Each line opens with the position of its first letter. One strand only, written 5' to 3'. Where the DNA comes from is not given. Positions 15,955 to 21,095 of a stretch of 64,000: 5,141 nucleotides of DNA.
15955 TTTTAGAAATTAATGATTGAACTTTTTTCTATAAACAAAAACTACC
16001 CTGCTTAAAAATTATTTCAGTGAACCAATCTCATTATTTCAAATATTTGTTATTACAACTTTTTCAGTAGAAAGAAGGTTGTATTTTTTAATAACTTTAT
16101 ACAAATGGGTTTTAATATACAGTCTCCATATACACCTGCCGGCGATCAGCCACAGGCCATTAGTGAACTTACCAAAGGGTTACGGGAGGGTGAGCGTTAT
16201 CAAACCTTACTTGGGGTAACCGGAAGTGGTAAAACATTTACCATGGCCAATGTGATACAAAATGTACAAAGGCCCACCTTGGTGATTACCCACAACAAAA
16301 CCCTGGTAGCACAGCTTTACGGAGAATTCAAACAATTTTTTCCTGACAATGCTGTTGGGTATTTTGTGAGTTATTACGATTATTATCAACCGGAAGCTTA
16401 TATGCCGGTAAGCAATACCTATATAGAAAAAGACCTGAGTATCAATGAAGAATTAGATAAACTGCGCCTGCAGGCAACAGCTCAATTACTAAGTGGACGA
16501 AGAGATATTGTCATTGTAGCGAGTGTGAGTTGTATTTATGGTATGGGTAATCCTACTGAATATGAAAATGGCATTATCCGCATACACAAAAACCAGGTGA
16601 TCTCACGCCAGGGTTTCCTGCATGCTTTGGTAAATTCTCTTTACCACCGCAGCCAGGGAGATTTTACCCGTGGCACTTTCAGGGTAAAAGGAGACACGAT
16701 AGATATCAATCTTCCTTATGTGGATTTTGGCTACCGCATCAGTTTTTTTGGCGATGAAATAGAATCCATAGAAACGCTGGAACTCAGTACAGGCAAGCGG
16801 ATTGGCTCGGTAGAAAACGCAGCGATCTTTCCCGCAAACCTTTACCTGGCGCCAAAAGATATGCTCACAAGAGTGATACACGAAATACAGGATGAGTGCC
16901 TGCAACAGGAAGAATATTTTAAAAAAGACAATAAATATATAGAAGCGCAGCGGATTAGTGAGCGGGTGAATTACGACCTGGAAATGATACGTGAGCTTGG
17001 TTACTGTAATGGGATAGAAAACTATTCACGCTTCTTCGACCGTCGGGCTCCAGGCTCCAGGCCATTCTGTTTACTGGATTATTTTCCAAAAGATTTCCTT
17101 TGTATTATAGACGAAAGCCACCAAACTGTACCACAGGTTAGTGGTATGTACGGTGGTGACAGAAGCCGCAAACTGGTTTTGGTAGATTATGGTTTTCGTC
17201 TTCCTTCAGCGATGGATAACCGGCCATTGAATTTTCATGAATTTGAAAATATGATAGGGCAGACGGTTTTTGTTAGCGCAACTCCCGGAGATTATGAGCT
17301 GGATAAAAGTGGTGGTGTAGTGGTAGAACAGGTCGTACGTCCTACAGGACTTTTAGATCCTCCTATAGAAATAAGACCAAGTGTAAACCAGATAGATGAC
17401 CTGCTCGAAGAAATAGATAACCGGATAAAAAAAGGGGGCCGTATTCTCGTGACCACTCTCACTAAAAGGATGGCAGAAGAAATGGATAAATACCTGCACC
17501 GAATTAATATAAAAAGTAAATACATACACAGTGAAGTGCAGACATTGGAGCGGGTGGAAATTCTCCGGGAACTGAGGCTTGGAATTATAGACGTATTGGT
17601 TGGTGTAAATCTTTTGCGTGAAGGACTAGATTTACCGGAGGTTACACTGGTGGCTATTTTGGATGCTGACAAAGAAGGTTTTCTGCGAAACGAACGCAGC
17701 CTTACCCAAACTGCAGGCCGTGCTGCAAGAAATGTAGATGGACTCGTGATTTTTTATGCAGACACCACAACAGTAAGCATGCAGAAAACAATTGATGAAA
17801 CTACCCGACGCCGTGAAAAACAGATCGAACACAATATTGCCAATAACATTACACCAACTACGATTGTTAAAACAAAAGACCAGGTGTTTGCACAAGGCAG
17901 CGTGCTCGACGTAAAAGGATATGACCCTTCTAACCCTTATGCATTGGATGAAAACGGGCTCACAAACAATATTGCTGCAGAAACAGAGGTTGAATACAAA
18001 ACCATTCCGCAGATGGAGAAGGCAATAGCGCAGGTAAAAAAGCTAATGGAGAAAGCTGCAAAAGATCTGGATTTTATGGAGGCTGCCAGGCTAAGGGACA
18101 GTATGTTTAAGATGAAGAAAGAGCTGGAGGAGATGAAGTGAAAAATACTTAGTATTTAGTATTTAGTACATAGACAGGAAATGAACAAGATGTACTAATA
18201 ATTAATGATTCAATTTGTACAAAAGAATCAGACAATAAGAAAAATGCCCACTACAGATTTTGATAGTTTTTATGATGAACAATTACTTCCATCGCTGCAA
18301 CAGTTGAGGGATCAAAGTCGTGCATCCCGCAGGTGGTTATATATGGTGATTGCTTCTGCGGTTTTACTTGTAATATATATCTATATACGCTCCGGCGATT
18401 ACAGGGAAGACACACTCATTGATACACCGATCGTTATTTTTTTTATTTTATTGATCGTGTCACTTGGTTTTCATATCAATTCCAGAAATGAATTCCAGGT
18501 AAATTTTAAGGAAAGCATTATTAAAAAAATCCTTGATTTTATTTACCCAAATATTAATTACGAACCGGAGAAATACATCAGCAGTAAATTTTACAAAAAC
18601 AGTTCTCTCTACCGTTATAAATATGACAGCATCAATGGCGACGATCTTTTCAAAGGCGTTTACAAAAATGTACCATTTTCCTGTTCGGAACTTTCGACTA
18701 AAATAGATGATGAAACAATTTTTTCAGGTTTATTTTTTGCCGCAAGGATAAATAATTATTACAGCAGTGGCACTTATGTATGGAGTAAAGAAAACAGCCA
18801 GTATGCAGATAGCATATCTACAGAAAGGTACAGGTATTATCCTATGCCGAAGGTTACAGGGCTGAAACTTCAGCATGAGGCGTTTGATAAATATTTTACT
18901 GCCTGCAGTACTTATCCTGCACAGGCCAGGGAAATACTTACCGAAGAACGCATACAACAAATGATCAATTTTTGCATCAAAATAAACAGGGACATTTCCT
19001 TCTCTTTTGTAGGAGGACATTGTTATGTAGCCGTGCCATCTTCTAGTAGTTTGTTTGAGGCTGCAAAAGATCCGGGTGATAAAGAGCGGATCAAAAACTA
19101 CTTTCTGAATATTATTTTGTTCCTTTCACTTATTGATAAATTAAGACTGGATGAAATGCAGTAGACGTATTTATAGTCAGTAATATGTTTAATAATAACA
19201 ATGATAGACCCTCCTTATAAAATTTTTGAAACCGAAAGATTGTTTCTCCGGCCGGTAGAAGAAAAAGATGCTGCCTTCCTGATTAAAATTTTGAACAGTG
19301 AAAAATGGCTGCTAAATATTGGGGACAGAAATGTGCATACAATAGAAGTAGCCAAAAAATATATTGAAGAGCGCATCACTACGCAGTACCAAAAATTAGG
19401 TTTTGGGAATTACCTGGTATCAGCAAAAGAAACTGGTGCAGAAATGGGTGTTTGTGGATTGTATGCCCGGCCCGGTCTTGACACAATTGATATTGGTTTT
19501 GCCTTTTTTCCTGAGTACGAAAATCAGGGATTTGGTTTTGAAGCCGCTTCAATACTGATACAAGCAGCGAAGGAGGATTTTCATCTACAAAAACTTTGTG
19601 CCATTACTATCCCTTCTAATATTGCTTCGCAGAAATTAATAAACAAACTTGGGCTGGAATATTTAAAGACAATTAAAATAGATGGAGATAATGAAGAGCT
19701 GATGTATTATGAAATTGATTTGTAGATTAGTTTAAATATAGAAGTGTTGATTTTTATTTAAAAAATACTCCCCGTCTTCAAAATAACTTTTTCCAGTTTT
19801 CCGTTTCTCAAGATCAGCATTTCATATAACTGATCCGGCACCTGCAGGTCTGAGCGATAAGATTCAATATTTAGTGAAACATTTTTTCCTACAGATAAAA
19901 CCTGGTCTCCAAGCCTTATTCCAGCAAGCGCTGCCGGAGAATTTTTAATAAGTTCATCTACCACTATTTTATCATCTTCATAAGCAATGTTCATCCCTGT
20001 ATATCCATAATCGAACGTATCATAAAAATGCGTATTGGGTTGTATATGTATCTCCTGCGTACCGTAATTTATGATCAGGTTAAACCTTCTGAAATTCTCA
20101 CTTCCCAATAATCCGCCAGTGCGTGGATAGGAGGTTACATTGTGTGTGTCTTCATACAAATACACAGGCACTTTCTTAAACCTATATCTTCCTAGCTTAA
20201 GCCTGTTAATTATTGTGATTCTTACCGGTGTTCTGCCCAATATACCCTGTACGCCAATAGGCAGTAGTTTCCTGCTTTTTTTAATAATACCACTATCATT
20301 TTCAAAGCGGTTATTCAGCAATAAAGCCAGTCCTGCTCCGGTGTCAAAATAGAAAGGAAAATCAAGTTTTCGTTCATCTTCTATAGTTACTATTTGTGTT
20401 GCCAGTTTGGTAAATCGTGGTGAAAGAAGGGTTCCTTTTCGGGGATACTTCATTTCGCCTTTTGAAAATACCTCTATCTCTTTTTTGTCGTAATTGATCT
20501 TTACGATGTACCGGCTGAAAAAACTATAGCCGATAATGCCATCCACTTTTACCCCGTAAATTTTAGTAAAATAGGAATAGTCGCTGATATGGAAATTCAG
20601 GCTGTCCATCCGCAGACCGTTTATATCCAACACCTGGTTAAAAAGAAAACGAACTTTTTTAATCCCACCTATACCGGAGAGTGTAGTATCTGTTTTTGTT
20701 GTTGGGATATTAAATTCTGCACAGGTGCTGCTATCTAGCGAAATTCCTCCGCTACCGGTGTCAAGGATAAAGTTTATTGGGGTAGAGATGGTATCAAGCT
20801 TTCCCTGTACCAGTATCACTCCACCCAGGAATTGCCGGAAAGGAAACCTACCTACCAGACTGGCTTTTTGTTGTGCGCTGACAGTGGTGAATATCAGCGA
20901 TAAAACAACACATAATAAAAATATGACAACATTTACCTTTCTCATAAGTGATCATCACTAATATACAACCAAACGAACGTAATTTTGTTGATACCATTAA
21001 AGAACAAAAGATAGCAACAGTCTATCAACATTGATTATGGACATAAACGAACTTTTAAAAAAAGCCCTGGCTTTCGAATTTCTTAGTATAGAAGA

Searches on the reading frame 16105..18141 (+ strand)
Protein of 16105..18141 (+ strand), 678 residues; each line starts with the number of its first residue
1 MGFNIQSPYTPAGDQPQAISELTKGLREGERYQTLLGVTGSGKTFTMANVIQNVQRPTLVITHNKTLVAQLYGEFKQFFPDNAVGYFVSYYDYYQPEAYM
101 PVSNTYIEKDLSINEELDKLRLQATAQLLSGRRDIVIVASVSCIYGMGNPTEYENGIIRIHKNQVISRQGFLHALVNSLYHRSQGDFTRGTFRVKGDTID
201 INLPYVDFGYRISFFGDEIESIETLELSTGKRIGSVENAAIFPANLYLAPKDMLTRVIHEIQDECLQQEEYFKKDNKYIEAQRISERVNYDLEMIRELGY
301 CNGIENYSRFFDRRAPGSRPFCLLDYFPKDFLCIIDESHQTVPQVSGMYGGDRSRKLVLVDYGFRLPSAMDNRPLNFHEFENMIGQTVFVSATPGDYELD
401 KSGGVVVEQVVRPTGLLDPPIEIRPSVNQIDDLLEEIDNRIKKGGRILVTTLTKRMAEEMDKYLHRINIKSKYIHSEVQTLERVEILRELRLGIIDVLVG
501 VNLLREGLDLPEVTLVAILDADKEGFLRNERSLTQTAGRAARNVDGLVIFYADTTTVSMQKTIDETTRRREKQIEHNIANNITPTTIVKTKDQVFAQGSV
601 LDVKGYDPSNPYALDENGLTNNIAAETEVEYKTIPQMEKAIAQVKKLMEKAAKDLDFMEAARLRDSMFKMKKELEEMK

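Call 44: search_protein_families(library=pfam, max_evalue=0.000001, proteins=[window:16105-18141:+])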
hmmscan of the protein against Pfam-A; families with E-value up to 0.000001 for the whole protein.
window:16105-18141:+ (678 aa): 4 families
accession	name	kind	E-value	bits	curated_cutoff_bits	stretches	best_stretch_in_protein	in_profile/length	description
PF17757.6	UvrB_inter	-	6.2e-26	90.8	22.9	1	158-247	1-91/91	UvrB interaction domain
PF00271.37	Helicase_C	-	3.3e-19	69.6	23.5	1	430-543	3-109/110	Helicase conserved C-terminal domain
PF12344.14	UvrB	-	6.7e-18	64.7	27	1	550-590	1-41/43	Ultra-violet resistance protein B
PF04851.21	ResIII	-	1.1e-12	48.7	22.5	1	14-86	7-86/164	Type III restriction enzyme, res subunit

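Call 48: find_encoding_contigs(protein=window:16105-18141:+, flank=10000, max_places=6)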
Protein window:16105-18141:+ (678 aa): no gene with exactly this product is on record in the collection.

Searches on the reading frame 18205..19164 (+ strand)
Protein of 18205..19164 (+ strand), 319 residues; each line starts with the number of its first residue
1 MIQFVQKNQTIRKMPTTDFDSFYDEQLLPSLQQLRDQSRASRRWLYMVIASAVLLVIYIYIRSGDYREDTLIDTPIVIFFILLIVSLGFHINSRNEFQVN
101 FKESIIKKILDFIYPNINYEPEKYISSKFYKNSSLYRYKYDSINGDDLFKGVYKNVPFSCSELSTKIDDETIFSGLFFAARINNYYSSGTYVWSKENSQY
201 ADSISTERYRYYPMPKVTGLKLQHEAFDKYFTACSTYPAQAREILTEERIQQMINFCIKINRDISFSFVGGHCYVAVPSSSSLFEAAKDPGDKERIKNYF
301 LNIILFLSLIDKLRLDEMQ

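Call 44: search_protein_families(library=pfam, max_evalue=0.000001, proteins=[window:18205-19164:+])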
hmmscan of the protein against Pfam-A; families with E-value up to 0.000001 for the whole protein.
window:18205-19164:+ (319 aa): 1 family
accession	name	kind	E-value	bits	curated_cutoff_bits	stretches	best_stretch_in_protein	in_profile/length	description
PF11335.13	DUF3137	-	1.9e-23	83.3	26.1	1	171-315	1-139/139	Protein of unknown function (DUF3137)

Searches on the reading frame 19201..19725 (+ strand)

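Call 44: search_protein_families(library=pfam, max_evalue=0.000001, proteins=[window:19201-19725:+])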
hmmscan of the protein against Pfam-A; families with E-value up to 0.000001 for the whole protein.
window:19201-19725:+ (174 aa): 2 families
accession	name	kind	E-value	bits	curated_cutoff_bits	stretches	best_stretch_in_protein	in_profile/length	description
PF13302.13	Acetyltransf_3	-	7.3e-25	88.7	25.4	1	13-152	1-137/138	Acetyltransferase (GNAT) domain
PF00583.31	Acetyltransf_1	-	9.8e-07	29.5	20.7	0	66-151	30-115/116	Acetyltransferase (GNAT) family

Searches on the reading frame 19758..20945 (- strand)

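Call 44: search_protein_families(library=pfam, max_evalue=0.000001, proteins=[window:19758-20945:-])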
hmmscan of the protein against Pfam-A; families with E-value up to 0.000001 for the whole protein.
window:19758-20945:- (395 aa): 2 families
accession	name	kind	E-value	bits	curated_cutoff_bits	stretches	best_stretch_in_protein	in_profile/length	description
PF13650.11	Asp_protease_2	-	9.5e-17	61.9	24.3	1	55-142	8-90/90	Aspartyl protease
PF13975.11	gag-asp_proteas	-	1.4e-08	35.6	28.2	0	55-145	8-92/92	gag-polyprotein putative aspartyl protease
